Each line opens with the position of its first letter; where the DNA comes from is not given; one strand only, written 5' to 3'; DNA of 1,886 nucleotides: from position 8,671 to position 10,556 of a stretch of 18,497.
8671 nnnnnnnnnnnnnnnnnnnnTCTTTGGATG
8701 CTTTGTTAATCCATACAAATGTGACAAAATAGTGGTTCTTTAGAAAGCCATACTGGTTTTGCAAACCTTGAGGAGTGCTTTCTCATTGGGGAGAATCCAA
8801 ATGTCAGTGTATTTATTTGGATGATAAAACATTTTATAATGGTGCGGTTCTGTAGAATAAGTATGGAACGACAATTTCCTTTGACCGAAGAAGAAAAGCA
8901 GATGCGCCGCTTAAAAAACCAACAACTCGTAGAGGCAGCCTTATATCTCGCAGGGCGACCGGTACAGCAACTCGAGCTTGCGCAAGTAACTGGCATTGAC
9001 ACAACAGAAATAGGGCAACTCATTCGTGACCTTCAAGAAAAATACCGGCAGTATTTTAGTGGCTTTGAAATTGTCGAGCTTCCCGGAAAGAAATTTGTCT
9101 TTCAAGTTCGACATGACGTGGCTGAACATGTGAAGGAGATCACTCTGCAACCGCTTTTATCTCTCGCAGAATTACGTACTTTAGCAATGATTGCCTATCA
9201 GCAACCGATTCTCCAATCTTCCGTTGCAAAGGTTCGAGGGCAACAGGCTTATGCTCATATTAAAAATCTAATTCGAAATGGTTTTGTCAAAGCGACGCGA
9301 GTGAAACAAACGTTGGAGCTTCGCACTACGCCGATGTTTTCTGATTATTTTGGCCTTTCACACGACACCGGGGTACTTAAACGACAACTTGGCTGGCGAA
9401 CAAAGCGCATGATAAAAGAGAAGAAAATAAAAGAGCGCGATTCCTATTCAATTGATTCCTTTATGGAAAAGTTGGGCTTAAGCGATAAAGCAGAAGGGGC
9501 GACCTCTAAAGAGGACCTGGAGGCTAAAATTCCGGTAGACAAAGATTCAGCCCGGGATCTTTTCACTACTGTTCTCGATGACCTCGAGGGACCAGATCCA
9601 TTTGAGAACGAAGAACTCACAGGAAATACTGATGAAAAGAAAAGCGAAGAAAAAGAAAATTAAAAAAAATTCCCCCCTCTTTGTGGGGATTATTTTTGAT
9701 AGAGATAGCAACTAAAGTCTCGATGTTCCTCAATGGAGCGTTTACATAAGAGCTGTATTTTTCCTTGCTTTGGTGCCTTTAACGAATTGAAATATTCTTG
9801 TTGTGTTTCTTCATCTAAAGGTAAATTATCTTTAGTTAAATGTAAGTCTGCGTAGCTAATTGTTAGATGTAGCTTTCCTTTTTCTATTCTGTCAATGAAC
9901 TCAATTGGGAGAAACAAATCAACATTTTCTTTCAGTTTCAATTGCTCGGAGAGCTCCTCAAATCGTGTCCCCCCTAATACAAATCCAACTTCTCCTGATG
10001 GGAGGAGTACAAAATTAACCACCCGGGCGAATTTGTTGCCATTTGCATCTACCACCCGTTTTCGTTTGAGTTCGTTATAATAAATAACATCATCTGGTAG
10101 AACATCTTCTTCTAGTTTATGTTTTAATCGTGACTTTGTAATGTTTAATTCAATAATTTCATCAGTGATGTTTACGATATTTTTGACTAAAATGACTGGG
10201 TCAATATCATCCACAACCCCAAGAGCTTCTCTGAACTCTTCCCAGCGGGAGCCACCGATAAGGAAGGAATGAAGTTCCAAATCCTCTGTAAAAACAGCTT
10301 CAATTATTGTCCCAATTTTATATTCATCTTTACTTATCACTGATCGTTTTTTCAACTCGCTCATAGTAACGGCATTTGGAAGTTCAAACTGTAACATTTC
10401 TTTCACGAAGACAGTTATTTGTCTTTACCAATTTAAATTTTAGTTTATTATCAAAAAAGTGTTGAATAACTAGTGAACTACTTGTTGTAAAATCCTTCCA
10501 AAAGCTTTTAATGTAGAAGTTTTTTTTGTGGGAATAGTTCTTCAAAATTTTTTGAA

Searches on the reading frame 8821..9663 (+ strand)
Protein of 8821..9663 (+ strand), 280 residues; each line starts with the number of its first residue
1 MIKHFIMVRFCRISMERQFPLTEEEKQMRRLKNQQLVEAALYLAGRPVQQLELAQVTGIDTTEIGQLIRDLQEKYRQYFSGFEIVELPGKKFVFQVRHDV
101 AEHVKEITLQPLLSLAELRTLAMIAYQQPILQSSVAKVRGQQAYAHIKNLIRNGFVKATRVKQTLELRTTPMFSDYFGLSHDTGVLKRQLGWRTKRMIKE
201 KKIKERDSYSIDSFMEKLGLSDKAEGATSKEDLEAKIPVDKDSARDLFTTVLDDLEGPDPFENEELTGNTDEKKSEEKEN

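Call 9: search_protein_families(library=pfam, proteins=[window:8821-9663:+])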
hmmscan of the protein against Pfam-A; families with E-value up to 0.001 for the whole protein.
window:8821-9663:+ (280 aa): 1 family
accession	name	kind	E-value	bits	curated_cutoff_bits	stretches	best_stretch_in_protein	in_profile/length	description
PF04079.22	SMC_ScpB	-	2.2e-35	122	27.4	1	36-181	2-153/160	Segregation and condensation complex subunit ScpB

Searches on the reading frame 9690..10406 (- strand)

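Call 9: search_protein_families(library=pfam, proteins=[window:9690-10406:-])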
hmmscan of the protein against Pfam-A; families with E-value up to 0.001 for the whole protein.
window:9690-10406:- (238 aa): 1 family
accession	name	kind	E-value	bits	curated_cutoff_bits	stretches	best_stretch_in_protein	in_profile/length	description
PF05239.21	PRC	-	4.5e-08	33.4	21.2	1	106-183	2-73/78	PRC-barrel domain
